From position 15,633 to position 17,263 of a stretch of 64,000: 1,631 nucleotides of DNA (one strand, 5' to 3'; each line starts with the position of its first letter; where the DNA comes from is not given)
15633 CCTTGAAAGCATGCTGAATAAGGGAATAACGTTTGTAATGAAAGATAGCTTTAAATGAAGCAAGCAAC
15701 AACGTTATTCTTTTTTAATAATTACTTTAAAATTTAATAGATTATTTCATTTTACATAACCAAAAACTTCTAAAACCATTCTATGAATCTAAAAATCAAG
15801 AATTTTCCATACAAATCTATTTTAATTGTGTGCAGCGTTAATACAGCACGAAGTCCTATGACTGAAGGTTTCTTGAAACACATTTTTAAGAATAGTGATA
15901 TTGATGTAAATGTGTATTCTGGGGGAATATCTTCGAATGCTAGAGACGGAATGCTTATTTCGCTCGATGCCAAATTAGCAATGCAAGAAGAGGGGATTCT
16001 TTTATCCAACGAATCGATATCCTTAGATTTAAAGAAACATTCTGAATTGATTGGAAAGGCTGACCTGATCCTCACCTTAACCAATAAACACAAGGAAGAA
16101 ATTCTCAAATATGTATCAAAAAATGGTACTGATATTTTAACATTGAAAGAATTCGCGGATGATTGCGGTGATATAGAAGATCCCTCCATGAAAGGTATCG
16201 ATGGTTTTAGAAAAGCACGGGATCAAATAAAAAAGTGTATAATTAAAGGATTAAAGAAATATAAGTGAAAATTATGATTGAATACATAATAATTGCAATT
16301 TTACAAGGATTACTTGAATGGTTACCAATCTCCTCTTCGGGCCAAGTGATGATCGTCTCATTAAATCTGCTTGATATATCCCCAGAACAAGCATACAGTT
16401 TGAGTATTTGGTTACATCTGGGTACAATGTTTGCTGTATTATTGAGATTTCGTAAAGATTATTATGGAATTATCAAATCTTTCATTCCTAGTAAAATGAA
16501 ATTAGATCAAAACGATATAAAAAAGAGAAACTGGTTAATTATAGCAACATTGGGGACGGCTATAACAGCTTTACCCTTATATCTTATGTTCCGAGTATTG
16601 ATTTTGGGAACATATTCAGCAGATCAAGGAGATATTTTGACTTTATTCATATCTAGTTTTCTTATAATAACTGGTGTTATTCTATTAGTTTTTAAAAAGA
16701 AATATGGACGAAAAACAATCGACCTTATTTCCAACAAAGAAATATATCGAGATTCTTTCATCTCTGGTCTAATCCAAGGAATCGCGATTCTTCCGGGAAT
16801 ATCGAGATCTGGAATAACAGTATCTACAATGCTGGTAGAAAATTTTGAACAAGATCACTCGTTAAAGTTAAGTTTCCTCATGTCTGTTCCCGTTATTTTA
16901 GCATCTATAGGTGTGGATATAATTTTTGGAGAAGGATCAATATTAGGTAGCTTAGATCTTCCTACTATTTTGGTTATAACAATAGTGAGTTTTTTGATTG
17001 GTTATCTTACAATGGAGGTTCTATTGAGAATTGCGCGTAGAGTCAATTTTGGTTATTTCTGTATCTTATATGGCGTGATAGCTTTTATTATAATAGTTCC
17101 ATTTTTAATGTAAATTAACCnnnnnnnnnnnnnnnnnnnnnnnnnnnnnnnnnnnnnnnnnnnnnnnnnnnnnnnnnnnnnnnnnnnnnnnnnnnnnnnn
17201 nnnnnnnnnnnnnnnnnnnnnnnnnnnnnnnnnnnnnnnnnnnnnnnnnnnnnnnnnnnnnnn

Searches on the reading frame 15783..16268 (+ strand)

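Call 3: search_protein_families(library=pfam, proteins=[window:15783-16268:+], max_evalue=1)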
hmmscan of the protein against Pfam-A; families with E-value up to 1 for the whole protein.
window:15783-16268:+ (161 aa): 2 families
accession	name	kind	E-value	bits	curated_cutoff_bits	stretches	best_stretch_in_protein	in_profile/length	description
PF01451.26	LMWPc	-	5.2e-19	69.3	23.2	1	13-153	1-140/144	Low molecular weight phosphotyrosine protein phosphatase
PF02302.22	PTS_IIB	-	0.047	14.8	23.6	0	13-53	2-45/90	PTS system, Lactose/Cellobiose specific IIB subunit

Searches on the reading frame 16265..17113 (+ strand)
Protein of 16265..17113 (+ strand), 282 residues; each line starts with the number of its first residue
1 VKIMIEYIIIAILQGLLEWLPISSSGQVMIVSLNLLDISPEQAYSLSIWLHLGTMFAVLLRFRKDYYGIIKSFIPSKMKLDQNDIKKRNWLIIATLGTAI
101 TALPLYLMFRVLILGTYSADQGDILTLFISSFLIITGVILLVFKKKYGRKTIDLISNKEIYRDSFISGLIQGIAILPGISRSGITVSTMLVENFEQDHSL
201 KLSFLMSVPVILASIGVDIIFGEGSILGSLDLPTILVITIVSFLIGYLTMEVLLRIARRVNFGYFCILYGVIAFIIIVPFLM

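Call 3: search_protein_families(library=pfam, proteins=[window:16265-17113:+], max_evalue=1)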
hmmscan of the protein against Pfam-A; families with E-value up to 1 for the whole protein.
window:16265-17113:+ (282 aa): 2 families
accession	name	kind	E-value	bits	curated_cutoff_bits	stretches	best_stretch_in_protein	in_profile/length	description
PF02673.24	BacA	-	1.6e-50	172.7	33.4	1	8-271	2-256/257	Bacitracin resistance protein BacA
PF19545.4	DUF6069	-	0.034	14.7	27.2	1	212-279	28-94/129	Family of unknown function (DUF6069)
